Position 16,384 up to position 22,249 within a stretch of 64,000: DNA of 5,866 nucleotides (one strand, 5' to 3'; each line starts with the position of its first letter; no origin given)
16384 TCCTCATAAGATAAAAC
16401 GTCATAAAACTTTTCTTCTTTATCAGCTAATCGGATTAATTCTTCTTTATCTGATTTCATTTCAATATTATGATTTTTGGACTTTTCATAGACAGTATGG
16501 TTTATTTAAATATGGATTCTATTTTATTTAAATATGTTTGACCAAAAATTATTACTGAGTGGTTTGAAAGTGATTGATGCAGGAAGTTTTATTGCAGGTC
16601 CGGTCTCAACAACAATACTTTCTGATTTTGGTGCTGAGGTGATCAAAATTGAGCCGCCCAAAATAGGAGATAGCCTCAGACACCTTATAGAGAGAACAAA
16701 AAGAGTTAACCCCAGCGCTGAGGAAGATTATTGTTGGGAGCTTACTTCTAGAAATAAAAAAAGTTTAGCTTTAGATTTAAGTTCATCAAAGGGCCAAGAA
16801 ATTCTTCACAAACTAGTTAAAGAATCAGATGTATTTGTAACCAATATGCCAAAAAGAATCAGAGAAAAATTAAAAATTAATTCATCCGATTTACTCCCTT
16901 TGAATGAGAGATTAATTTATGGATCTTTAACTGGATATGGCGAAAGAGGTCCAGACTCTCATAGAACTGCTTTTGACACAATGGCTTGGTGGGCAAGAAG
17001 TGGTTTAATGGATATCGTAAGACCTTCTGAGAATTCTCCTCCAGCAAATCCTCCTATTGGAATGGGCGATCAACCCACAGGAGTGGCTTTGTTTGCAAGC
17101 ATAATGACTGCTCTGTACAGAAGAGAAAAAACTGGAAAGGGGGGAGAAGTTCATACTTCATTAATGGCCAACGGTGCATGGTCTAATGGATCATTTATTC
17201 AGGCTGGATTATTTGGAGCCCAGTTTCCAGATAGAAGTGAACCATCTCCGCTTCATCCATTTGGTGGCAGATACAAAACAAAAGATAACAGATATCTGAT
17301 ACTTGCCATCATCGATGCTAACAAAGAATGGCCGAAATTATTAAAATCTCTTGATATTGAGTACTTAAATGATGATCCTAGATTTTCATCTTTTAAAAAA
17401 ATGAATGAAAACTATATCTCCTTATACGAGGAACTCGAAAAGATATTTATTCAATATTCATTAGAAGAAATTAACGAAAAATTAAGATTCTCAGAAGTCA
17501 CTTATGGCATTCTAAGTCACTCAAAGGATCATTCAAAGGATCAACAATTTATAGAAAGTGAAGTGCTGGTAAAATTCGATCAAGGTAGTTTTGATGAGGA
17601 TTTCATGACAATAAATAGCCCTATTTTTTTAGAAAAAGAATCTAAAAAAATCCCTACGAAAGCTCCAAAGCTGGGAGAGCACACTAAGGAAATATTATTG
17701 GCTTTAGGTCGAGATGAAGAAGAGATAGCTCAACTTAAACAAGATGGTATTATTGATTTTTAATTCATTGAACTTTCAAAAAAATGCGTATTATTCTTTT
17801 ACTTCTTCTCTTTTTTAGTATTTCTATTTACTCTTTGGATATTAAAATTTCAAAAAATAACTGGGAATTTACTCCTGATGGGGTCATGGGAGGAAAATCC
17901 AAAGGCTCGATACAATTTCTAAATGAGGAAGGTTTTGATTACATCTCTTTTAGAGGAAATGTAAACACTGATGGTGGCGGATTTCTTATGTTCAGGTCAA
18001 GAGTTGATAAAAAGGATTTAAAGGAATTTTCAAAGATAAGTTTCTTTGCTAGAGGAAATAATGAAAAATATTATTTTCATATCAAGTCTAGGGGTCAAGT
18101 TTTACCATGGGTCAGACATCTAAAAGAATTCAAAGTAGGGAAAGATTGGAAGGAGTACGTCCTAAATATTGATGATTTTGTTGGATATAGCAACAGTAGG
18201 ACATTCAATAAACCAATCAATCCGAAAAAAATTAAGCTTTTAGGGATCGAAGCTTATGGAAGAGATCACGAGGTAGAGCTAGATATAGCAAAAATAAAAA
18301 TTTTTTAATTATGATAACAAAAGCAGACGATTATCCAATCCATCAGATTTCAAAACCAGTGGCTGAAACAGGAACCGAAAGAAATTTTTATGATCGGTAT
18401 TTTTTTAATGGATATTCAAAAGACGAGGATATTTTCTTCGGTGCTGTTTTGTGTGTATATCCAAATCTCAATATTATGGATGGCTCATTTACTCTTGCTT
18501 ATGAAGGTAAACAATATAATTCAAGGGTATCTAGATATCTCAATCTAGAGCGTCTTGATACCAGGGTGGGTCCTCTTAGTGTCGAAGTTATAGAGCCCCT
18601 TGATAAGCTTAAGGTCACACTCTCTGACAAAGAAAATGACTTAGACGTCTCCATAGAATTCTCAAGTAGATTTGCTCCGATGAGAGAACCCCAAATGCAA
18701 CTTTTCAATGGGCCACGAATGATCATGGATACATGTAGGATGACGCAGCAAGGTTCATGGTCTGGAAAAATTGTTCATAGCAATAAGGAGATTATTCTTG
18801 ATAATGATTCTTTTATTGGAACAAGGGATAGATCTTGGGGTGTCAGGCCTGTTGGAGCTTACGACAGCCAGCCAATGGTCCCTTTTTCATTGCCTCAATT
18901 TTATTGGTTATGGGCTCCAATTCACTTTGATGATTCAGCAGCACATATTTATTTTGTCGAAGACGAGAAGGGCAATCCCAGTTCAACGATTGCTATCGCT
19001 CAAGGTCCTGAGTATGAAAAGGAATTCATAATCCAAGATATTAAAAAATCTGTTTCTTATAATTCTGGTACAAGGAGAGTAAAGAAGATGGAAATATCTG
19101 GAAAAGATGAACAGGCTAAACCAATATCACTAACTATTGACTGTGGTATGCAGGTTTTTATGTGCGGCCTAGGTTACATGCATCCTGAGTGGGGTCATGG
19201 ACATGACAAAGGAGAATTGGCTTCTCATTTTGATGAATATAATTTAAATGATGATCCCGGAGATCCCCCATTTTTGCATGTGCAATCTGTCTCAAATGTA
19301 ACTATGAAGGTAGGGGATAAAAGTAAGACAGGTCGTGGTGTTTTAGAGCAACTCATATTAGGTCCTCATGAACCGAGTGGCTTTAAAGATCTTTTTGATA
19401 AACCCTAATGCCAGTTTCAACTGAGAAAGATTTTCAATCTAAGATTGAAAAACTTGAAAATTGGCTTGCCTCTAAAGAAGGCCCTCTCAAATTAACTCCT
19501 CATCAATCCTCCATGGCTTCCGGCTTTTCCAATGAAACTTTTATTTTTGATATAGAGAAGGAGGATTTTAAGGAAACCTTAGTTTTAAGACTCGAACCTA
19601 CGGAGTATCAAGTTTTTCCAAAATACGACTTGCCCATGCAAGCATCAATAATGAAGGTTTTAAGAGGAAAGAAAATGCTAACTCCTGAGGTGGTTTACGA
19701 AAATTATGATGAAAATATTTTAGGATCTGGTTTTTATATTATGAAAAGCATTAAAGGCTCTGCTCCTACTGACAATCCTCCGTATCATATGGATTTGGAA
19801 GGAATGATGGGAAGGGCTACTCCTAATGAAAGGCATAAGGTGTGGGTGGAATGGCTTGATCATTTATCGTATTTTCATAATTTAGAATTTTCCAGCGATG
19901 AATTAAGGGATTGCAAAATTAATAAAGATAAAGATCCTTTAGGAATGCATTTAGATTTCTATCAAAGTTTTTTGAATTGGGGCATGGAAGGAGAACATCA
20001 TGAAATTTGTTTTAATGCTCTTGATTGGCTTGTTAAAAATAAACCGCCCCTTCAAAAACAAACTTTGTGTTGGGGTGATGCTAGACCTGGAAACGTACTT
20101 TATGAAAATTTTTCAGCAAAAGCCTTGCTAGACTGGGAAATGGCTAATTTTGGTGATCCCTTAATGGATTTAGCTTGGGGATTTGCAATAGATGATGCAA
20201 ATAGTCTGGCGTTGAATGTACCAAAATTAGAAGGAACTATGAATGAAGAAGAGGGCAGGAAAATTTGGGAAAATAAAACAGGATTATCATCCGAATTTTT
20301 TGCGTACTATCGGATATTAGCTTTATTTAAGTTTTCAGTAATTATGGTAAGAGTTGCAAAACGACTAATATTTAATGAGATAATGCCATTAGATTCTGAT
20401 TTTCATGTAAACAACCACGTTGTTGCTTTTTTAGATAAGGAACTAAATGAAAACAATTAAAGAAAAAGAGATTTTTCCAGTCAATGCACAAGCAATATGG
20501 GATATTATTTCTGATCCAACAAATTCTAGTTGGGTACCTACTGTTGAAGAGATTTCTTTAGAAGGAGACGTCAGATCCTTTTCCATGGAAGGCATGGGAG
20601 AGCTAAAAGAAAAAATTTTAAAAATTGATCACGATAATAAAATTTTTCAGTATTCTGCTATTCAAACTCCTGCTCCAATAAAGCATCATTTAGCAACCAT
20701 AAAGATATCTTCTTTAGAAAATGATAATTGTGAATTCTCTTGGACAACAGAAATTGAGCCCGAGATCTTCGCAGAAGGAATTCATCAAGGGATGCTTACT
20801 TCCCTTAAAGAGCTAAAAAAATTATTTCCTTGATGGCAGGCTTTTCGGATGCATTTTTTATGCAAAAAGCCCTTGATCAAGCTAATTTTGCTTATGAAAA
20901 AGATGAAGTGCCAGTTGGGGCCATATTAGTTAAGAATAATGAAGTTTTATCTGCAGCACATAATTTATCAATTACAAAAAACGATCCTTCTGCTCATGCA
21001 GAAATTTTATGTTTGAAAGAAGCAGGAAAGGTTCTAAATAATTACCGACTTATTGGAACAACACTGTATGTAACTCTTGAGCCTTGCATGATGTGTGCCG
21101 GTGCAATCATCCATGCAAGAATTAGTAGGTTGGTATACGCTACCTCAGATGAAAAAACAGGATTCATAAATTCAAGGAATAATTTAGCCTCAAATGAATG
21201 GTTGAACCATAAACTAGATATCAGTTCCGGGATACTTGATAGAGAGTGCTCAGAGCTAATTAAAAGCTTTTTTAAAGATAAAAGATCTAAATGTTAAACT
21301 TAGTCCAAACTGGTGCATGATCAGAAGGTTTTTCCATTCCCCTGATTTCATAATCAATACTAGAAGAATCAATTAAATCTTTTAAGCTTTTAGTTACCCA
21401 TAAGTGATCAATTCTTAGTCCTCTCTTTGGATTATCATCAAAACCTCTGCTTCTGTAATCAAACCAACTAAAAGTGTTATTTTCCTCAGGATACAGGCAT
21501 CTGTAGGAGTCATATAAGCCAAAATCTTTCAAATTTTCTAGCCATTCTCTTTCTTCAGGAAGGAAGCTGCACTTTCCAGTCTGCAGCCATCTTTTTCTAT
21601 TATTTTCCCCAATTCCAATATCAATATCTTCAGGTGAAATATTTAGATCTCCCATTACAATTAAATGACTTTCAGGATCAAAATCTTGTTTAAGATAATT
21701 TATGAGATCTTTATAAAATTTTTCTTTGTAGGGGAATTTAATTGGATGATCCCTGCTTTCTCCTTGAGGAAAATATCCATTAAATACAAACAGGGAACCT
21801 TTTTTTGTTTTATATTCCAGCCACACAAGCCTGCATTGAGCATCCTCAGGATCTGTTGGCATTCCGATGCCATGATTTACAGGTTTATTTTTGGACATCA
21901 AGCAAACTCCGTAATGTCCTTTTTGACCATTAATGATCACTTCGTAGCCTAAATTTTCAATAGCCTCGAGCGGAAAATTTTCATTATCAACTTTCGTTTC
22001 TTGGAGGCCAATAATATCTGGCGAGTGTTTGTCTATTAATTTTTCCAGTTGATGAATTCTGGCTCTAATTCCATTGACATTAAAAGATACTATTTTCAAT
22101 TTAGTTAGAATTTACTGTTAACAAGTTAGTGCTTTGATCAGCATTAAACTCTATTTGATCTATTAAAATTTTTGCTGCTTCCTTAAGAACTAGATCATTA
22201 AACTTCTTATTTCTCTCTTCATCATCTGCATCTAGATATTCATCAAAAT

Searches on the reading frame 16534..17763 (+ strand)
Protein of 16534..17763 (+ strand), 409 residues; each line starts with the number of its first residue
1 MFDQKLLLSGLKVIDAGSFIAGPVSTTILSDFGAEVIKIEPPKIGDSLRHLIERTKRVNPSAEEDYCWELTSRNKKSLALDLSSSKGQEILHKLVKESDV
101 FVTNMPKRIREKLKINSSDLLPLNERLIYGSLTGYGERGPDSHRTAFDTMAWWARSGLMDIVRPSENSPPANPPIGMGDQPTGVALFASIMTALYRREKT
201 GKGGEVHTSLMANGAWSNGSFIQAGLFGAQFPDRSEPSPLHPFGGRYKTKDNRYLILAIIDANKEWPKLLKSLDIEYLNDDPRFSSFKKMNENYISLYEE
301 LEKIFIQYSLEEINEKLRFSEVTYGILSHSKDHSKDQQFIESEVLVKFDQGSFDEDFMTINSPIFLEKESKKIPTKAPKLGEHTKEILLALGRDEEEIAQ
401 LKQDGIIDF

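Call 9: search_protein_families(library=pfam, proteins=[window:16534-17763:+], max_evalue=0.00001)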
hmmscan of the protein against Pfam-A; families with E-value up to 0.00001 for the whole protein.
window:16534-17763:+ (409 aa): 1 family
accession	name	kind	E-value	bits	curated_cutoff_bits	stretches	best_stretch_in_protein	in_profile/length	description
PF02515.22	CoA_transf_3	-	4e-87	293.1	23.3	1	8-384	1-366/366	CoA-transferase family III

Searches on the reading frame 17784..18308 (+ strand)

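Call 9: search_protein_families(library=pfam, proteins=[window:17784-18308:+], max_evalue=0.00001)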
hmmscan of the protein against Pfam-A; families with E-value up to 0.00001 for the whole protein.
window:17784-18308:+ (174 aa): 1 family
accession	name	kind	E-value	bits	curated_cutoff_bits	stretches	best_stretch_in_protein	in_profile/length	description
PF08547.18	CIA30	-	3.8e-20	73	24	1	23-160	8-148/157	Complex I intermediate-associated protein 30 (CIA30)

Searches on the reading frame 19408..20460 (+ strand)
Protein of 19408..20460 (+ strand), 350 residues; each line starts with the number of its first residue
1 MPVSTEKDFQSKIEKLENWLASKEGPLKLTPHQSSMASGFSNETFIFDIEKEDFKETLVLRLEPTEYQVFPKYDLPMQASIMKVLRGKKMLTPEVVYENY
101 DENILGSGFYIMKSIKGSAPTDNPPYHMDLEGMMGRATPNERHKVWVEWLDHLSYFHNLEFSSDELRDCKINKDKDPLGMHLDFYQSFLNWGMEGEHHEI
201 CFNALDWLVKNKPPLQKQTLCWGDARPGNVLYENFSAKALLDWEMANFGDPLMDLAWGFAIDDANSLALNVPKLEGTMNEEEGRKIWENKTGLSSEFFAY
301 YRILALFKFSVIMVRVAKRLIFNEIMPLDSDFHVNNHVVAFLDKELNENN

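Call 9: search_protein_families(library=pfam, proteins=[window:19408-20460:+], max_evalue=0.00001)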
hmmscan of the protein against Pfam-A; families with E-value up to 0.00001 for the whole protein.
window:19408-20460:+ (350 aa): 1 family
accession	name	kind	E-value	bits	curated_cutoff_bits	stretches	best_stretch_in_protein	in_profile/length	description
PF01636.29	APH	-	2.4e-19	70.5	23.2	1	37-262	6-214/239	Phosphotransferase enzyme family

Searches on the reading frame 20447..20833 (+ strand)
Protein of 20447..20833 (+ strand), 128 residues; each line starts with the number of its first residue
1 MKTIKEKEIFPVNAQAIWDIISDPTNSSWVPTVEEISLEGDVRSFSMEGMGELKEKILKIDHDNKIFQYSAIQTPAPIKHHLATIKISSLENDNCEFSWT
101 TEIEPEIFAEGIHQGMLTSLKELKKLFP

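Call 9: search_protein_families(library=pfam, proteins=[window:20447-20833:+], max_evalue=0.00001)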
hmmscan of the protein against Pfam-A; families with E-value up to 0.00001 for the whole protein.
window:20447-20833:+ (128 aa): 1 family
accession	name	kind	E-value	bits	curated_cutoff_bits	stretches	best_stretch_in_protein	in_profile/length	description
PF10604.15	Polyketide_cyc2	-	8.2e-12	46.1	27.4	1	3-123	3-137/142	Polyketide cyclase / dehydrase and lipid transport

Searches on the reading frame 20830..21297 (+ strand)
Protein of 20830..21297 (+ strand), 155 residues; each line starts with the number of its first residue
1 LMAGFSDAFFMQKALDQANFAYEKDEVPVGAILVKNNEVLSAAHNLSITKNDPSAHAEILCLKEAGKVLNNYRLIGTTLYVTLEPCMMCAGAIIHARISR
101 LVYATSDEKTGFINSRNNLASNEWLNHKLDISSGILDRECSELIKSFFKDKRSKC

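Call 9: search_protein_families(library=pfam, proteins=[window:20830-21297:+], max_evalue=0.00001)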
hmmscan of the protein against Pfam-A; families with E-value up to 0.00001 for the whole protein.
window:20830-21297:+ (155 aa): 3 families
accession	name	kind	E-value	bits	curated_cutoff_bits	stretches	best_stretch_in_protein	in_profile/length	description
PF14437.12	MafB19-deam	-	1.1e-36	126.2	27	1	7-152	3-142/142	MafB19-like deaminase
PF00383.29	dCMP_cyt_deam_1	-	8.2e-29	99.9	25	1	7-104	4-101/102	Cytidine and deoxycytidylate deaminase zinc-binding region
PF14439.12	Bd3614-deam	-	7.5e-09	36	38.5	1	29-126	11-109/113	Bd3614-like deaminase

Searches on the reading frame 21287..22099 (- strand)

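Call 9: search_protein_families(library=pfam, proteins=[window:21287-22099:-], max_evalue=0.00001)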
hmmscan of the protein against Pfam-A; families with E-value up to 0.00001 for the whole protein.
window:21287-22099:- (270 aa): 1 family
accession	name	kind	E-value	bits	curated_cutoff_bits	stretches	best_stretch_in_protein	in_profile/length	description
PF03372.29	Exo_endo_phos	-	4.3e-28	99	24.5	1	4-261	1-225/225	Endonuclease/Exonuclease/phosphatase family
